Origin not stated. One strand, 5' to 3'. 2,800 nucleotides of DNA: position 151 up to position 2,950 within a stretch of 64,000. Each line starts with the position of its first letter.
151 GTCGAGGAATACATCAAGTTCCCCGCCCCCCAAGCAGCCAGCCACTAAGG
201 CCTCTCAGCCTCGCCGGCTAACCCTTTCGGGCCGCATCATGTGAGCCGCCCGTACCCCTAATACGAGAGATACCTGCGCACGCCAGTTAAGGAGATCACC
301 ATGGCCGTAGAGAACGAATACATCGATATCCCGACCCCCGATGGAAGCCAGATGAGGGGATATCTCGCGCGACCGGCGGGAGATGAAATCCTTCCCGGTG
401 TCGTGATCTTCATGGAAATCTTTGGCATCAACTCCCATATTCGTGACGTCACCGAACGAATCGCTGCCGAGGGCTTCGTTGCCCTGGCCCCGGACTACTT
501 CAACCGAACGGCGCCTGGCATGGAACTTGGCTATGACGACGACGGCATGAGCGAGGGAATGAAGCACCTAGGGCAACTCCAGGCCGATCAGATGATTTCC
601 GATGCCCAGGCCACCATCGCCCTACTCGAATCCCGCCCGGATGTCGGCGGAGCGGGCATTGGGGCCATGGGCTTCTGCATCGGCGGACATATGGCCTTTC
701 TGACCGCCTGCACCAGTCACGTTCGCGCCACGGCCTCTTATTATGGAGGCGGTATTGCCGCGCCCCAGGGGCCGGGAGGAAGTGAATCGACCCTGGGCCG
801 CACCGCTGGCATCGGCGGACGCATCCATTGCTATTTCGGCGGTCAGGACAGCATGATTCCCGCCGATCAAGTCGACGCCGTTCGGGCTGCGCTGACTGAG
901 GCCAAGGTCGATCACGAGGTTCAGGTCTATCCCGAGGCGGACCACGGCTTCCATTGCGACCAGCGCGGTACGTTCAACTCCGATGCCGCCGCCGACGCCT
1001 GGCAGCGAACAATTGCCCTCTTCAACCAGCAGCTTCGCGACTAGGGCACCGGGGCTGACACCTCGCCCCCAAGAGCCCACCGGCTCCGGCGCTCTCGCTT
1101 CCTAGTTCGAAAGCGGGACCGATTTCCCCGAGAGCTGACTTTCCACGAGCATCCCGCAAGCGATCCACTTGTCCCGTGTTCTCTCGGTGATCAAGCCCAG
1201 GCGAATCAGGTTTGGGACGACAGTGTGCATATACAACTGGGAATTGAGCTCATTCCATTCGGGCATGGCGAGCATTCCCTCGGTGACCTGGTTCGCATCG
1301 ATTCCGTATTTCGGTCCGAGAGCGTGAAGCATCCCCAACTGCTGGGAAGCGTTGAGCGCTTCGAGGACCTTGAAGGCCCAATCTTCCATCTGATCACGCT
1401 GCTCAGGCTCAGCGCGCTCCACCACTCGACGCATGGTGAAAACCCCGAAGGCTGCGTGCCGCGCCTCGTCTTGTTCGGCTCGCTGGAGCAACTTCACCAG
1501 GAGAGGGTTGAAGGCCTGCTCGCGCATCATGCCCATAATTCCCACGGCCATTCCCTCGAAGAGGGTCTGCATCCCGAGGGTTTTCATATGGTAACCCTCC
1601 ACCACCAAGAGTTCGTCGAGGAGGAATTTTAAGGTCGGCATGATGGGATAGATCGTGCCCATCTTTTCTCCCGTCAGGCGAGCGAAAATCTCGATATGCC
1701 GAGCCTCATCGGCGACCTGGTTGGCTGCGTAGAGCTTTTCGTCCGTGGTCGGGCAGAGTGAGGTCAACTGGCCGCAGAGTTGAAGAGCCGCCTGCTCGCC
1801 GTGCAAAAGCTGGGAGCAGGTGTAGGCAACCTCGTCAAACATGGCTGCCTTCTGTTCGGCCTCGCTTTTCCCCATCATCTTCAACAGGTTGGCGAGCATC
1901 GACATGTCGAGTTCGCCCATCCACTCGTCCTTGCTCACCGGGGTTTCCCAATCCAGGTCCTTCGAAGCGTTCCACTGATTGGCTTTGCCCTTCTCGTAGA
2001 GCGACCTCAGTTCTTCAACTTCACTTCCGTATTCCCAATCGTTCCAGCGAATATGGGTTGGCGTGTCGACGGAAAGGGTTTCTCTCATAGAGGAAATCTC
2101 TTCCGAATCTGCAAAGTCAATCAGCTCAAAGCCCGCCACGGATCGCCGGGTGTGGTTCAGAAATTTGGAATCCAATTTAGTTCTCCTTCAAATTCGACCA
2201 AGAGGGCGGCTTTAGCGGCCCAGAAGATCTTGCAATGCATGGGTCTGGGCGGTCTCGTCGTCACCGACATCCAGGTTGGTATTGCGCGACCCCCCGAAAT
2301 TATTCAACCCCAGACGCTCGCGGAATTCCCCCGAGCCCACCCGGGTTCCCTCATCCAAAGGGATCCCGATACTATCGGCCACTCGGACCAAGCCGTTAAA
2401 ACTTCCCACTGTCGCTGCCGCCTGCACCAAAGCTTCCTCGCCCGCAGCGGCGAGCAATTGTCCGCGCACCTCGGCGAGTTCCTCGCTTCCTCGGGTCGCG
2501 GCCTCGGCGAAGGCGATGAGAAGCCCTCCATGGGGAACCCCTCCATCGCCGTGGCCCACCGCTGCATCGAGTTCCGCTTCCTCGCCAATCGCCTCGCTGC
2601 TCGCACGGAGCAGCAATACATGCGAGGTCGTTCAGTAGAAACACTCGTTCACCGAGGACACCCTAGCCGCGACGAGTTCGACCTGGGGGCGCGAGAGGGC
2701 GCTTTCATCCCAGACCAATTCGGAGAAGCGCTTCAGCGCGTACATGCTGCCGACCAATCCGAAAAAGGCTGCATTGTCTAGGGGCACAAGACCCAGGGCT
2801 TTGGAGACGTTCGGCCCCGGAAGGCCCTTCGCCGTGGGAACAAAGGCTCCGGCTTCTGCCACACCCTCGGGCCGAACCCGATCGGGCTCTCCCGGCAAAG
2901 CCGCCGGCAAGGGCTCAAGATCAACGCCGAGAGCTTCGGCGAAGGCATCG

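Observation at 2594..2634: SECIS-like stem-loop at the expected distance downstream of the in-frame UGA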

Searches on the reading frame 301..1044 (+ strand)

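Call 32: search_protein_families(library=pfam, proteins=[window:301-1044:+], max_evalue=0.001)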
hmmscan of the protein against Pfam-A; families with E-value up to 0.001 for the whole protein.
window:301-1044:+ (247 aa): 2 families
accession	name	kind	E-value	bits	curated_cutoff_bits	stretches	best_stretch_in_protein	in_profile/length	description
PF01738.24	DLH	-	1.9e-53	181.7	21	1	18-244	1-216/217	Dienelactone hydrolase family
PF08840.17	BAAT_C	-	0.00017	22.2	20.9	0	105-151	9-56/210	BAAT / Acyl-CoA thioester hydrolase C terminal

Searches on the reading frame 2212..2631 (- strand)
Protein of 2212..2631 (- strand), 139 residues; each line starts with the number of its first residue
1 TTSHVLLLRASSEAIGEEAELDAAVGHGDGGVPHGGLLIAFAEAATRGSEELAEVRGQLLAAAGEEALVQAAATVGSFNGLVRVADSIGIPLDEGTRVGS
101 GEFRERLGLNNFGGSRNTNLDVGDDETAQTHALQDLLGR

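Call 35: search_protein_representatives(protein=window:2212-2631:-)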
Query: 139 residues. Proteins with E-value up to 0.001 (for the whole library): 765; up to 1e-10: 212; up to 1e-30: 3. The best 150 are listed.
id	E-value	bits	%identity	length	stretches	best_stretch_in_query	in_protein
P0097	8.0e-37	142.5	60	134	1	5-138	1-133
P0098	2.3e-33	131.3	56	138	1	6-129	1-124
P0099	1.0e-31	126.0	60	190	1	11-125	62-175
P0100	4.5e-28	114.2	64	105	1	6-108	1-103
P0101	2.2e-27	111.9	64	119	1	32-125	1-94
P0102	6.4e-25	104.0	53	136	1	6-121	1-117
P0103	1.8e-23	99.3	57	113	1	27-120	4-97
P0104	3.0e-23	98.6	56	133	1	7-119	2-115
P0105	4.7e-23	98.0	52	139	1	6-125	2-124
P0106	3.0e-22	95.4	50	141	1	2-123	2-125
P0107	8.1e-22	94.0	48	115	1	6-118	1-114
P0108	3.2e-21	92.0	52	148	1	6-119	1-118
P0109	2.1e-20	89.4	53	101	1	39-131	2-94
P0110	3.2e-20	88.8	49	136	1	7-118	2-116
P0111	3.2e-20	88.8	60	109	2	6-60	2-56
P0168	1.7e-14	70.3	40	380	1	1-117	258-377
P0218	8.1e-13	64.9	41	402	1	2-115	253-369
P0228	1.6e-12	63.9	39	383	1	1-116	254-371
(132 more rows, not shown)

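Call 37: find_encoding_contigs(protein=P0228, flank=1500, max_places=4)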
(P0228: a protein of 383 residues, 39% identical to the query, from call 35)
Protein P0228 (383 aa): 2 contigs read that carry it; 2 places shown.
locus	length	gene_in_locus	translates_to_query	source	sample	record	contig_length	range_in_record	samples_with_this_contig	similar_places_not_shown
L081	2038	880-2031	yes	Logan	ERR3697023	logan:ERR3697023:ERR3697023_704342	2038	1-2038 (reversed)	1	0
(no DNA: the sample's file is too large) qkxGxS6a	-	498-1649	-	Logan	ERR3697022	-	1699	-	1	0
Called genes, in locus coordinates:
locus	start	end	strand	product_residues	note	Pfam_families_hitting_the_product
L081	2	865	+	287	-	?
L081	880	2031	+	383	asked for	-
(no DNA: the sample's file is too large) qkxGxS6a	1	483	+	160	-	?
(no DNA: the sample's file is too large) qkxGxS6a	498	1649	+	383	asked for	-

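Call 38: find_encoding_contigs(protein=P0168, flank=1500, max_places=4)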
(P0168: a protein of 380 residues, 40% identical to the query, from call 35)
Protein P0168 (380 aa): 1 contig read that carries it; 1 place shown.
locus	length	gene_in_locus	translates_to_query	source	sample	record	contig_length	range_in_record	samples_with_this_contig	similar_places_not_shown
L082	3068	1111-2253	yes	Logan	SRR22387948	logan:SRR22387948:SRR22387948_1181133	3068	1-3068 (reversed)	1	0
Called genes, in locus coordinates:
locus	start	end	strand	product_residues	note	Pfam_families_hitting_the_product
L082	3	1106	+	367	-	?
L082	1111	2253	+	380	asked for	-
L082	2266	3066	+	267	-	?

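Call 39: find_encoding_contigs(protein=P0218, flank=1500, max_places=4)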
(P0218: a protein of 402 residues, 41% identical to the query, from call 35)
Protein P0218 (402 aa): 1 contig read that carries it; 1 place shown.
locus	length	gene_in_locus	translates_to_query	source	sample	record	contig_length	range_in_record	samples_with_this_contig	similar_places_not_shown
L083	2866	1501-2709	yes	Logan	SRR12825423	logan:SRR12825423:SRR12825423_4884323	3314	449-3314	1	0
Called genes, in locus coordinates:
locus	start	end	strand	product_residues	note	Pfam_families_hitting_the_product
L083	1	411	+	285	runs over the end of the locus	?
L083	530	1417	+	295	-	PF22622:MFE-2_hydrat-2_N, PF13452:FAS1_DH_region (faint), PF01575:MaoC_dehydratas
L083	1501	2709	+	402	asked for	-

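Call 61: search_protein_families(library=ncbifam, proteins=[P0168, P0218, P0228], max_evalue=0.00001)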
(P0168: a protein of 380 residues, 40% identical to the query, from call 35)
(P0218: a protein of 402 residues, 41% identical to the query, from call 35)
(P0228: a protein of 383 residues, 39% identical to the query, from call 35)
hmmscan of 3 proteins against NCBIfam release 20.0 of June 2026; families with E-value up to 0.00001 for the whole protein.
P0168 (380 aa): 4 families
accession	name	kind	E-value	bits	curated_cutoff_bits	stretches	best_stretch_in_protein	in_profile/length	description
NF041238.1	AhpD_rel_CFYUT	equivalog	3e-124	414.9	175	1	13-373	1-356/357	alkylhydroperoxidase-related (seleno)protein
TIGR01926.1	peroxid_rel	subfamily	9.9e-11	41.7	81.8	1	238-350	63-173/178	peroxidase-related enzyme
TIGR04030.1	perox_Avi_7169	hypoth_equivalog_domain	5e-06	26.7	233.15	0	239-345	74-179/185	alkylhydroperoxidase domain protein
TIGR00778.1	ahpD_dom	domain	5.2e-06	25.9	27.8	0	235-267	2-34/51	alkylhydroperoxidase AhpD family core domain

P0218 (402 aa): 3 families
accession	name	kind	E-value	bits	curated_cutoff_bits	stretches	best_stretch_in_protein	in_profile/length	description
NF041238.1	AhpD_rel_CFYUT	equivalog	7.7e-128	426.7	175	1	14-368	1-357/357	alkylhydroperoxidase-related (seleno)protein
TIGR01926.1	peroxid_rel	subfamily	9.5e-15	54.8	81.8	1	166-345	4-174/178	peroxidase-related enzyme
TIGR04030.1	perox_Avi_7169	hypoth_equivalog_domain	9.7e-06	25.8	233.15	0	229-344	70-184/185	alkylhydroperoxidase domain protein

P0228 (383 aa): 2 families
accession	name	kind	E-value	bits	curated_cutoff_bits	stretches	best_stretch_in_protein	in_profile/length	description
NF041238.1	AhpD_rel_CFYUT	equivalog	8.4e-123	410.1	175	1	14-369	2-357/357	alkylhydroperoxidase-related (seleno)protein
TIGR01926.1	peroxid_rel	subfamily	1.5e-11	44.5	81.8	1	228-349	59-177/178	peroxidase-related enzyme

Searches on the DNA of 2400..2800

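Call 33: search_rna_families(source=window, start=2400, end=2800, threshold=evalue, max_evalue=10)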
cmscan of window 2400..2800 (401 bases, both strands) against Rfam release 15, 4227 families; matches with E-value up to 10: 4.
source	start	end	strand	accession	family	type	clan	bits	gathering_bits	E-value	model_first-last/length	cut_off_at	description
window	2503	2658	+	RF02258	adapt33_4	Gene; lncRNA;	-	16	80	9.1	1-179/179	no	Adaptive response 33 conserved region 4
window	2646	2799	+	RF02206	WT1-AS_4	Gene; lncRNA;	-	14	60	2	1-134/134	no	WT1 antisense RNA conserved region 4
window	2454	2555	-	RF01528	CC3513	Gene; sRNA;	-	12.2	40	8.2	17-163/176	no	caulobacter sRNA CC3513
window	2690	2783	+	RF01954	SOX2OT_exon4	Gene; lncRNA;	-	11.8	40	5.8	1-109/109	no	SOX2 overlapping transcript exon 4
